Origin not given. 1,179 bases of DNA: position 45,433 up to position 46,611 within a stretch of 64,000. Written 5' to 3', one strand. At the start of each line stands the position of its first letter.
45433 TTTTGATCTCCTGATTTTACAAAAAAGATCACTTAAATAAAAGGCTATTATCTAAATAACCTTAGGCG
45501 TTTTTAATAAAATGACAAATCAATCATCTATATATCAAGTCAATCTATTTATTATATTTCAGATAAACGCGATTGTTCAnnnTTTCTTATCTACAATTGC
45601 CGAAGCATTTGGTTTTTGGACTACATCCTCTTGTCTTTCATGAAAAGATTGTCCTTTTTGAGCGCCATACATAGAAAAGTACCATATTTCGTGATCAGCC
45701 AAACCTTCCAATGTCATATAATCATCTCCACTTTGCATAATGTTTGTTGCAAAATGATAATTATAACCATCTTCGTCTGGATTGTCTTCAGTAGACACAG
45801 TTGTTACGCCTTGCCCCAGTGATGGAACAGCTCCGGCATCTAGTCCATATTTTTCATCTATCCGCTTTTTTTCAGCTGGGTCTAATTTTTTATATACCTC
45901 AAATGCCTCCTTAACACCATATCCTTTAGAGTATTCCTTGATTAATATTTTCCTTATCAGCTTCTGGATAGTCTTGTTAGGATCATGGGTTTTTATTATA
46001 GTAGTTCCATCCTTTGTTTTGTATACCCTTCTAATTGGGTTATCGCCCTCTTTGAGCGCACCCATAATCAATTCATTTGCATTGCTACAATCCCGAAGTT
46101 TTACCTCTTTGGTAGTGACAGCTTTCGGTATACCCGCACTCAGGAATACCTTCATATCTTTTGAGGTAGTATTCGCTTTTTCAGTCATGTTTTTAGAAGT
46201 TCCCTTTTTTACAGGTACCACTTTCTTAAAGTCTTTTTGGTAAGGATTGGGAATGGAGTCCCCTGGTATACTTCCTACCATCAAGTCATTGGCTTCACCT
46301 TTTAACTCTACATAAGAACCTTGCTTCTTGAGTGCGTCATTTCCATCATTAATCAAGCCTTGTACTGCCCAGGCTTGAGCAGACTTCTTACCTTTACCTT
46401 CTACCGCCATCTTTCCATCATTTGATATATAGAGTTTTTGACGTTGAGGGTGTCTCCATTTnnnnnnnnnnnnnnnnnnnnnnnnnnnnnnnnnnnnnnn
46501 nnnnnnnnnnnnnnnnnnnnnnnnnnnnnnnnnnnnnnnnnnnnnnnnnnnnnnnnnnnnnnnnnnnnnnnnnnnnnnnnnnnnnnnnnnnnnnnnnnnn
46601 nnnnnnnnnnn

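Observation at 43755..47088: F/G paralogs: conserved ends, variable middle, and a C-terminal domain with candidate catalytic His/Glu residues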

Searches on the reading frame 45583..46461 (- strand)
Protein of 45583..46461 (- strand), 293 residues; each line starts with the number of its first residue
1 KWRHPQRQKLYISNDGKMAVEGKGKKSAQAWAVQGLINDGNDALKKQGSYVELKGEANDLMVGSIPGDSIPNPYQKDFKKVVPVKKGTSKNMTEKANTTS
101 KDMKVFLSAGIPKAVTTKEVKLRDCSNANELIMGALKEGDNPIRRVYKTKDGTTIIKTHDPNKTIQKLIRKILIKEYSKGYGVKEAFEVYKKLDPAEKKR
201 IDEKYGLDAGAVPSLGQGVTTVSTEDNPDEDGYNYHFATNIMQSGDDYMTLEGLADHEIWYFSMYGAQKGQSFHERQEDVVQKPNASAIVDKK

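Call 13: find_homologous_proteins(query=window:45583-46461:-, max_evalue=0.001)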
Query seq(293 aa) (293 aa): 1 proteins with E <= 0.001 among 818 candidates.
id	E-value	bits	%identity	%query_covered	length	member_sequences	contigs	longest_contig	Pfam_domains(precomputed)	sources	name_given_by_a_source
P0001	3.8e-107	376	59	100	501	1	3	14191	PF13699.12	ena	-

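Call 15: find_encoding_contigs(protein=P0001, flank=10000, max_places=5)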
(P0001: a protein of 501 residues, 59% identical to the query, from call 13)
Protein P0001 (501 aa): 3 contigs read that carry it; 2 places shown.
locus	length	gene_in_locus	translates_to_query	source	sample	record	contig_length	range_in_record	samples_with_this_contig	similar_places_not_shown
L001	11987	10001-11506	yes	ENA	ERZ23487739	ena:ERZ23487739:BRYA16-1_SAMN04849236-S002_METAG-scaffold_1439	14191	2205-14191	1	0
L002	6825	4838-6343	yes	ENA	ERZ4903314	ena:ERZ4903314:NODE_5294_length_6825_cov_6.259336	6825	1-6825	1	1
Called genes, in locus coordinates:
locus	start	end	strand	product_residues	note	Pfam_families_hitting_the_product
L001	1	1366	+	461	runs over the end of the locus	PF00772:DnaB, PF03796:DnaB_C, PF13481:AAA_25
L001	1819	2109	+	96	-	-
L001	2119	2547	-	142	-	PF00589:Phage_integrase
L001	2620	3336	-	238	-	PF17293:Arm-DNA-bind_5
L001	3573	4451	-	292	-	PF00165:HTH_AraC (faint), PF12833:HTH_18, PF01035:DNA_binding_1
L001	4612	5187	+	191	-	-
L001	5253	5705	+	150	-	PF14219:DUF4328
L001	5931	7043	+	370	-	PF14219:DUF4328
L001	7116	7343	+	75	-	-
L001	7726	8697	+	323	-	-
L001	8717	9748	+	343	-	-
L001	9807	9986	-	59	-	-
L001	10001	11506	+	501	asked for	PF13699:eCIS_core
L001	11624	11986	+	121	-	?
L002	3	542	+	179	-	?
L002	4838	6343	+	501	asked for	PF13699:eCIS_core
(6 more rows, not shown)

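Call 25: predict_structure(alignment_id=A1)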
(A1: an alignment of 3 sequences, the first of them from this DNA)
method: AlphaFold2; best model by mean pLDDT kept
length: 293 residues; sequences in the alignment: 3
mean_pLDDT: 38.7   pTM: 0.29
mean pLDDT of the five models: 38.7, 38.6, 37.1, 36.5, 35.5
residues with pLDDT >= 90: 0; 70-90: 32; 50-70: 17; < 50: 244
segments of 3 or more residues with pLDDT < 50: 1-155, 208-293
pLDDT, mean of each block of 10 residues (from residue 1): 26 31 29 33 33 30 29 34 29 35 37 38 29 24 41 48 63 80 79 79 54 30 28 28 36 32 36 33 24 22
secondary structure, 60 per line:
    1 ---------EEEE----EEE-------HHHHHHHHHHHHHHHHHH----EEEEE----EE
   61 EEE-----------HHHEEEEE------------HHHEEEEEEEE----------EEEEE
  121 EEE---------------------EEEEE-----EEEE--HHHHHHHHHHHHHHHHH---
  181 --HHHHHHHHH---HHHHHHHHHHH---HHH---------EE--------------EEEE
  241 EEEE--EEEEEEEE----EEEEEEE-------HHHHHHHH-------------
elements in order: E10-13 E18-20 H28-45 E50-54 E59-63 E78-82 E98-105 E116-123 E145-149 E155-158 H161-177 H183-191 H195-205 E237-244 E247-254 E259-265 H273-280

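Call 26: search_protein_representatives(alignment_id=A1)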
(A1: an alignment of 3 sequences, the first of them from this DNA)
Query: 3 sequences, 295 profile positions. Proteins with E-value up to 0.001 (for the whole library): 506; up to 1e-10: 157; up to 1e-30: 8. The best 150 are listed.
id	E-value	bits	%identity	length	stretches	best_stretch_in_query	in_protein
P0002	1.1e-106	373.1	-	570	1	1-295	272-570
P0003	1.2e-93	330.3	-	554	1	1-294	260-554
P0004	1.7e-78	280.6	-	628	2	25-295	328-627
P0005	8.3e-57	209.4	-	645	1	1-294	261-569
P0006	3.5e-55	204.1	-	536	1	1-286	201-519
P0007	1.4e-51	192.2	-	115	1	198-295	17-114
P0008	3.9e-35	138.2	-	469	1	1-165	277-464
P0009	9.0e-35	137.1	-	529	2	124-280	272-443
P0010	1.1e-30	123.7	-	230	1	114-292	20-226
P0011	2.8e-30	122.3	-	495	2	171-285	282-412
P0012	1.7e-29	119.7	-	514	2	164-278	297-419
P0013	2.8e-29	119.0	-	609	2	1-221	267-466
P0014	1.0e-28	117.2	-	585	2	123-278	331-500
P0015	1.3e-28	116.8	-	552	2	115-284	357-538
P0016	5.0e-28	114.9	-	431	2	123-278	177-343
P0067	1.4e-15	74.1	-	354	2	123-285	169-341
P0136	1.5e-11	60.9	-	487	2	122-281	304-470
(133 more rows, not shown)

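Call 33: search_protein_families(library=pfam, alignment_id=A3, max_evalue=0.001)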
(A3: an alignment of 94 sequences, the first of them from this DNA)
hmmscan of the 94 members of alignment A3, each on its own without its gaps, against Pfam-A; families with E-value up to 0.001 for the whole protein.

A. member 1, seq(293 aa): 0 families

B. families by the number of members that match (of 94 scanned): 2 families
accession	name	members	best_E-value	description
PF13699.11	eCIS_core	62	1.7e-34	eCIS core domain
PF08239.17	SH3_3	8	5.2e-06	Bacterial SH3 domain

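Call 36: predict_structure(alignment_id=A3)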
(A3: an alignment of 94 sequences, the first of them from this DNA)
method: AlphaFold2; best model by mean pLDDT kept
length: 293 residues; sequences in the alignment: 94
mean_pLDDT: 93.2   pTM: 0.91
mean pLDDT of the five models: 93.2, 93.1, 91.8, 89.4, 88.9
residues with pLDDT >= 90: 243; 70-90: 39; 50-70: 11; < 50: 0
segments of 3 or more residues with pLDDT < 50: none
pLDDT, mean of each block of 10 residues (from residue 1): 95 98 96 99 97 98 94 97 97 93 71 69 94 91 88 92 95 97 96 97 98 98 85 93 98 93 97 96 96 89
secondary structure, 60 per line:
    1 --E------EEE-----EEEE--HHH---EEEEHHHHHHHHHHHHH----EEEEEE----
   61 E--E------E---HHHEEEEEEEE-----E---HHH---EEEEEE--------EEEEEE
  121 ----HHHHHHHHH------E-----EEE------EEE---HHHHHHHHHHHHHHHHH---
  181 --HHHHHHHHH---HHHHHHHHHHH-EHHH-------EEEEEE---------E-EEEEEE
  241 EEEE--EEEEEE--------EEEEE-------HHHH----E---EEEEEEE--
elements in order: E10-12 E18-21 E30-33 H34-46 E51-56 E78-85 E101-106 E115-120 H125-133 E146-148 E155-157 H161-177 H183-191 H195-205 E218-223 E235-244 E247-252 E261-265 H273-276 E285-291

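Call 39: fold_search(model_id=the predicted structure, library=pdb)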
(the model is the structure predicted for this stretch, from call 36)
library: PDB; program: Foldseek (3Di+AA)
matches with E <= 10: 240; with E <= 0.001: 0
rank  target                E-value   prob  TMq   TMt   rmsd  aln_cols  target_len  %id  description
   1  5d76_B                6.8e-02  0.47  0.17  0.21   7.4        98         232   17  The crystal structure of Ly7917 with the hydrolyzing product of MDP (released 2016-08-17)
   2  5d74_A                7.7e-02  0.54  0.18  0.22   6.1        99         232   19  The crystal structure of Ly7917 (released 2016-08-17)
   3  5d74_B                1.4e-01  0.47  0.17  0.20   5.2        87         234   21  The crystal structure of Ly7917 (released 2016-08-17)
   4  9eum_MODEL_1_A        2.8e-01  0.25  0.17  0.26   5.3        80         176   16  NMR structure of the Staphylococcus aureus bacteriophage phi812 hub protein - lytic cleaver (CHAP) domain (released 2025-04-09)
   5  3fb9_A                3.0e-01  0.20  0.17  0.39   6.4        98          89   15  The crystal structure of the protein with unknown function from Streptococcus pneumoniae TIGR4 (released 2008-12-23)
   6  3fb9_B                6.2e-01  0.18  0.13  0.39   6.2        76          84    9  The crystal structure of the protein with unknown function from Streptococcus pneumoniae TIGR4 (released 2008-12-23)
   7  4k1s_B                6.2e-01  0.04  0.09  0.13  10.8        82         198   10  Gly-Ser-SplB protease from Staphylococcus aureus at 1.96 A resolution (released 2014-04-16)
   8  8xyf_A                7.9e-01  0.10  0.13  0.15   5.4        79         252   13  Crystal structure of Holo-PlyGRCS, a bacteriophage Endolysin in complex with Cold shock protein C (released 2025-01-01)
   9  4k1s_A                8.4e-01  0.03  0.10  0.13  10.8        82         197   10  Gly-Ser-SplB protease from Staphylococcus aureus at 1.96 A resolution (released 2014-04-16)
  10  4f88_1                9.5e-01  0.15  0.16  0.11   6.1        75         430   12  X-ray Crystal Structure of PlyC (released 2012-07-25)
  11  8h1i_A                1.1e+00  0.08  0.13  0.15   5.5        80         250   15  Crystal structure of PlyGRCS, a bacteriophage Endolysin in complex with Cold shock protein C (released 2023-10-18)
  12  1ib8                  1.2e+00  0.09  0.13  0.21   7.0        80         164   15  SOLUTION STRUCTURE AND FUNCTION OF A CONSERVED PROTEIN SP14.3 ENCODED BY AN ESSENTIAL STREPTOCOCCUS PNEUMONIAE GENE (released 2002-03-27)
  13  4bqu_B                1.4e+00  0.03  0.11  0.18   8.8       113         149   11  Japanin from Rhipicephalus appendiculatus bound to cholesterol: Orthorhombic crystal form (released 2014-06-18)
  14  4xmc                  1.4e+00  0.02  0.09  0.14  10.3        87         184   13  Crystal structure of nitrophorin 7 from Rhodnius prolixus at pH 5.8 (released 2015-07-29)
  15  2vpm_B                1.5e+00  0.08  0.16  0.09   5.6        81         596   12  Trypanothione synthetase (released 2008-05-06)
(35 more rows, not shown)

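Call 45: fold_search(model_id=the predicted structure, library=viral)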
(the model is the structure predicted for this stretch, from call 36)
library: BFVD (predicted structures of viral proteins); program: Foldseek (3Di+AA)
matches with E <= 10: 612; with E <= 0.001: 0
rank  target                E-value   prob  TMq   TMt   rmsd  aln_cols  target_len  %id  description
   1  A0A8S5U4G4            3.2e-02  0.89  0.19  0.08   4.2        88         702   15  Major tail protein [Podoviridae sp. ctIyI17]
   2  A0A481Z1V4            3.4e-02  0.16  0.15  0.22  12.8       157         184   13  Uncharacterized protein [Mimivirus LCMiAC02]
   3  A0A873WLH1            7.2e-02  0.18  0.17  0.23  12.2       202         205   10  Peptidase C1A papain C-terminal domain-containing protein [Streptomyces phage Shady]
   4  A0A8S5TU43            1.1e-01  0.80  0.21  0.26   3.7        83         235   13  N acetylmuramidase [Siphoviridae sp. ctWT735]
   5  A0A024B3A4            1.1e-01  0.54  0.18  0.12   5.5        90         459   10  Endolysin [Lactococcus phage WP-2]
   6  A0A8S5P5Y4            1.2e-01  0.47  0.21  0.17  10.7       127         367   15  LysM [Siphoviridae sp. ctsUY14]
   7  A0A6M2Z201            1.3e-01  0.21  0.13  0.15   4.8        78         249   13  (no name in the UniProt tables at hand)
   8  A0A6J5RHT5            1.6e-01  0.18  0.14  0.15   7.8        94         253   13  CHAP domain containing protein [uncultured Caudovirales phage]
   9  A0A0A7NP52            1.9e-01  0.11  0.12  0.27  17.0       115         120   10  Uncharacterized protein [Lactobacillus phage LfeInf]
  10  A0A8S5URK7            2.0e-01  0.20  0.15  0.15  11.4       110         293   15  PlyB like endolysin [Siphoviridae sp. ctg6c78]
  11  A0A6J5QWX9            2.2e-01  0.18  0.13  0.23   6.3        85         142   10  CHAP domain containing protein [uncultured Caudovirales phage]
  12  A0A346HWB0            2.3e-01  0.30  0.17  0.39   5.3        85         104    9  (no name in the UniProt tables at hand)
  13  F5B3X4                2.3e-01  0.07  0.16  0.23  21.6       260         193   10  (no name in the UniProt tables at hand)
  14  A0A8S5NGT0            2.6e-01  0.51  0.17  0.14   3.4        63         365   17  CHAP domain protein [Podoviridae sp. ct2nF21]
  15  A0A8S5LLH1            2.6e-01  0.18  0.16  0.10   7.7       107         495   15  PlyB like endolysin [Siphoviridae sp. ctKcB20]
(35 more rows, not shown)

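Call 51: find_homologous_proteins(query=A5, max_evalue=0.00001)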
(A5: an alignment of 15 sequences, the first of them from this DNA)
Query A5 (15 sequences) (293 aa, profile of the alignment): 21 proteins with E <= 0.00001 among 4567 candidates.
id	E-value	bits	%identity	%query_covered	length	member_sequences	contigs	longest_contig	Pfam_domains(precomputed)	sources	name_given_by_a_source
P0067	1.2e-81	293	24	91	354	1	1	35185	-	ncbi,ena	-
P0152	2.7e-79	285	25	91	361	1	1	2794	-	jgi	jgi:hypothetical protein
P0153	6.2e-79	284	24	93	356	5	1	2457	-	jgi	jgi:hypothetical protein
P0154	3.4e-77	278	27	95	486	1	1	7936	-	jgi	jgi:hypothetical protein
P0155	2.9e-76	275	24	91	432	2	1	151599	-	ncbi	-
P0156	9.6e-76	274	28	92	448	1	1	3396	PF13699.12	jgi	-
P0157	6.0e-75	271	27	95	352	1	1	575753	-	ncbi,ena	-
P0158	2.7e-74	269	25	91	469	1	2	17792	-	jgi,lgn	jgi:hypothetical protein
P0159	3.1e-74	269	24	84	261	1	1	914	-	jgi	jgi:hypothetical protein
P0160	2.8e-72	262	25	91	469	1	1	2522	-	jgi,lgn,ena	jgi:hypothetical protein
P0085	1.3e-70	257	27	93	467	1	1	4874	-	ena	-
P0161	2.1e-67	246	28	92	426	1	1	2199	-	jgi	-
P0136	2.5e-60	223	25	92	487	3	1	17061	-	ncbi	ncbi:MAG: hypothetical protein V5A28_07985 [Haloarculaceae archaeon]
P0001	4.8e-59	219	59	100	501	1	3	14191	PF13699.12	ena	-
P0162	6.6e-58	215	27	92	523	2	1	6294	PF13699.12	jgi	jgi:hypothetical protein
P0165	6.0e-50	189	39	33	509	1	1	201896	PF13699.12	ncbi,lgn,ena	-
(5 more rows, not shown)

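Call 52: find_encoding_contigs(protein=P0165, flank=10000, max_places=2)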
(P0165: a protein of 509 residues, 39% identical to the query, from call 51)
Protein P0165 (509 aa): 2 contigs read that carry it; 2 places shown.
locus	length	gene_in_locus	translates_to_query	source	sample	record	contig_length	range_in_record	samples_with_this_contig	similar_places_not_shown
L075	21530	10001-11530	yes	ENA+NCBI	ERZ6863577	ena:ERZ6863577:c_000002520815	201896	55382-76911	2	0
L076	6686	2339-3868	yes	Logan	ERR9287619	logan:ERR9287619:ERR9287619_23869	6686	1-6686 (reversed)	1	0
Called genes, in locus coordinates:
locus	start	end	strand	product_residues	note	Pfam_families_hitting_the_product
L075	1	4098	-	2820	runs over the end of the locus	PF06832:BiPBP_C (faint), PF18962:Por_Secre_tail (faint), PF08940:DUF1918 (faint), PF13573:SprB, PF17187: (faint), PF13573:SprB, PF13585:CHU_C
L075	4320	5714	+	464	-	PF09913:DUF2142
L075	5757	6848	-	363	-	PF00144:Beta-lactamase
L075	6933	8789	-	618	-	PF00012:HSP70, PF06723:MreB_Mbl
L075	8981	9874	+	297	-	PF19420:DDAH_eukar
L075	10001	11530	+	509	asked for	PF13699:eCIS_core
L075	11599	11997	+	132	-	-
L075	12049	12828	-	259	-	PF03099:BPL_LplA_LipB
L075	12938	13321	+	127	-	PF02410:RsfS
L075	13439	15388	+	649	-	PF06480:FtsH_ext (weak), PF00004:AAA, PF07728:AAA_5 (weak), PF17862:AAA_lid_3, PF01434:Peptidase_M41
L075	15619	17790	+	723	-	-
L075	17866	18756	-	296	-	-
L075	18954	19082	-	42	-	-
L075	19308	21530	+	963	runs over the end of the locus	PF13620:CarboxypepD_reg, PF13715:CarbopepD_reg_2, PF07715:Plug, PF00593:TonB_dep_Rec_b-barrel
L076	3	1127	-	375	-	?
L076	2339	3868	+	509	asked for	PF13699:eCIS_core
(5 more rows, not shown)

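Call 53: find_encoding_contigs(protein=P0157, flank=10000, max_places=2)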
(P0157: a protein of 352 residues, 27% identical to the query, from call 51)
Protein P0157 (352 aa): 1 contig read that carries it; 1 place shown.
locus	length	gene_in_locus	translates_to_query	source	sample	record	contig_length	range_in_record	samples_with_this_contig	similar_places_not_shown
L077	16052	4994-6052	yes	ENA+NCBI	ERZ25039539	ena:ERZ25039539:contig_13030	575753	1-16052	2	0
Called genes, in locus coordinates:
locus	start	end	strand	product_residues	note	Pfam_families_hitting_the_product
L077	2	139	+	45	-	?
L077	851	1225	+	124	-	-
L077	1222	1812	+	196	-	-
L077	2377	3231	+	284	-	PF05593:RHS_repeat (faint)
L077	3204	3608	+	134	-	-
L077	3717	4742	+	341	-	PF25023:TEN_YD-shell (weak)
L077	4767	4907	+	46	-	-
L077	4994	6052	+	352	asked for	-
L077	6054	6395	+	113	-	-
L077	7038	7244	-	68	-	-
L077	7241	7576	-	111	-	-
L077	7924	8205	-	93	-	-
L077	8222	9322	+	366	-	PF08281:Sigma70_r4_2, PF22233:PhyR_sigma-like (weak)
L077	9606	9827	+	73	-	-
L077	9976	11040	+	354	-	PF08281:Sigma70_r4_2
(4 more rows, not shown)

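Call 54: find_encoding_contigs(protein=P0155, flank=10000, max_places=2)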
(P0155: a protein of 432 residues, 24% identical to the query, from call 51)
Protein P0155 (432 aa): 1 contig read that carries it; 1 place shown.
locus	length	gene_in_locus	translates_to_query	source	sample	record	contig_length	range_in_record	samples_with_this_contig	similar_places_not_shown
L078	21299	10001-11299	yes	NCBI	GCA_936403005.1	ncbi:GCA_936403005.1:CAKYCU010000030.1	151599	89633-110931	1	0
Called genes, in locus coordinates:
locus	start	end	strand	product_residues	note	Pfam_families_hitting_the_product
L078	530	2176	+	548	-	PF04984:Phage_sheath_1, PF17482:Phage_sheath_1C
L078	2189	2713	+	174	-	PF06841:Phage_T4_gp19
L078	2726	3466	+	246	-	PF12322:T4_baseplate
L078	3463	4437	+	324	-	-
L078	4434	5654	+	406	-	PF14065:Pvc16_N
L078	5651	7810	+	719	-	PF22977:WHD, PF00004:AAA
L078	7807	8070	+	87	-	-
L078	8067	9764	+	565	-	PF13699:eCIS_core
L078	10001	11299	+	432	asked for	-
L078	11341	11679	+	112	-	-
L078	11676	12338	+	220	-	PF19266:CIS_tube (weak)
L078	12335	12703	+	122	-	-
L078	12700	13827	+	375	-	-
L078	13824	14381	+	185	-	PF04717:Phage_base_V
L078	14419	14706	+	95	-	-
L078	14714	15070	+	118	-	PF04965:GPW_gp25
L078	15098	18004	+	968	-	-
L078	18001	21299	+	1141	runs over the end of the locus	-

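Call 64: find_encoding_contigs(protein=P0067, flank=10000, max_places=2)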
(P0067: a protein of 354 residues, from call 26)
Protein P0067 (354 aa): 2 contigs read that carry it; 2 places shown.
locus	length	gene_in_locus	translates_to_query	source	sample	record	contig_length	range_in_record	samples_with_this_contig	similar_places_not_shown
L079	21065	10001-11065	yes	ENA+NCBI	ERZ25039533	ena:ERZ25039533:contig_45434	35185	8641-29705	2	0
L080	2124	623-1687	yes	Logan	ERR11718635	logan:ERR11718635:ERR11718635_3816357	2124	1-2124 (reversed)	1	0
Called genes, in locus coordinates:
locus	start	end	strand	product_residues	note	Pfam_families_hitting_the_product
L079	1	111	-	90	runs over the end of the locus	-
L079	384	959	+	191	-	-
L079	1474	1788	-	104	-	PF04341:DUF485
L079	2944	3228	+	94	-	-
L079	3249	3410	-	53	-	-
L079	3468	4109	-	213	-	PF00083:Sugar_tr, PF07690:MFS_1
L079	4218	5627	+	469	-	-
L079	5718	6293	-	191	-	PF01872:RibD_C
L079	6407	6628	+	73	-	-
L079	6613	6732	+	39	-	-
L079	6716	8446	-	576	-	PF00551:Formyl_trans_N (weak), PF02911:Formyl_trans_C, PF00378:ECH_1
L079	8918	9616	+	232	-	PF19458:DUF5995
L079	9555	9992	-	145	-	PF22091:DUF6941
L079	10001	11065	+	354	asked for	-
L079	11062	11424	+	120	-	-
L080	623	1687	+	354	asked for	-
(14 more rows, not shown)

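Call 65: find_encoding_contigs(protein=P0136, flank=10000, max_places=2)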
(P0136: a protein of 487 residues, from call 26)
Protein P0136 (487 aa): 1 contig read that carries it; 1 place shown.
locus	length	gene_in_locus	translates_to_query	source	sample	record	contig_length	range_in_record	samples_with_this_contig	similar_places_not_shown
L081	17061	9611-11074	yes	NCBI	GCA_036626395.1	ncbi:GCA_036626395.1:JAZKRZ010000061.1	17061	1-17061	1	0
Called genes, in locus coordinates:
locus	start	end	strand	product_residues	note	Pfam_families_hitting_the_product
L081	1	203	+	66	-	?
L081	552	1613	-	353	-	PF08240:ADH_N, PF00107:ADH_zinc_N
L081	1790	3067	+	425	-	PF05221:AdoHcyase, PF00670:AdoHcyase_NAD, PF02826:2-Hacid_dh_C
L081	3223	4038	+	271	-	PF00106:adh_short, PF08659:KR, PF13561:adh_short_C2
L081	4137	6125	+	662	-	PF00999:Na_H_Exchanger, PF02254:TrkA_N, PF02080:TrkA_C (weak)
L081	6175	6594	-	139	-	PF00582:Usp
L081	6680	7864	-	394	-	PF00108:Thiolase_N, PF00109:ketoacyl-synt (faint), PF02803:Thiolase_C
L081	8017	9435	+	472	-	PF07728:AAA_5 (weak), PF00004:AAA, PF17862:AAA_lid_3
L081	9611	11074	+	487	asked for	-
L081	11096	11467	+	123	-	-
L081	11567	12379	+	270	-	PF24381:DUF7537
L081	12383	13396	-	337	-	PF16884:ADH_N_2, PF00107:ADH_zinc_N, PF13602:ADH_zinc_N_2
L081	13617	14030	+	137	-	PF18902:DUF5658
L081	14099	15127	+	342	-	PF01408:GFO_IDH_MocA, PF22725:GFO_IDH_MocA_C3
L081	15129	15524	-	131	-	PF01850:PIN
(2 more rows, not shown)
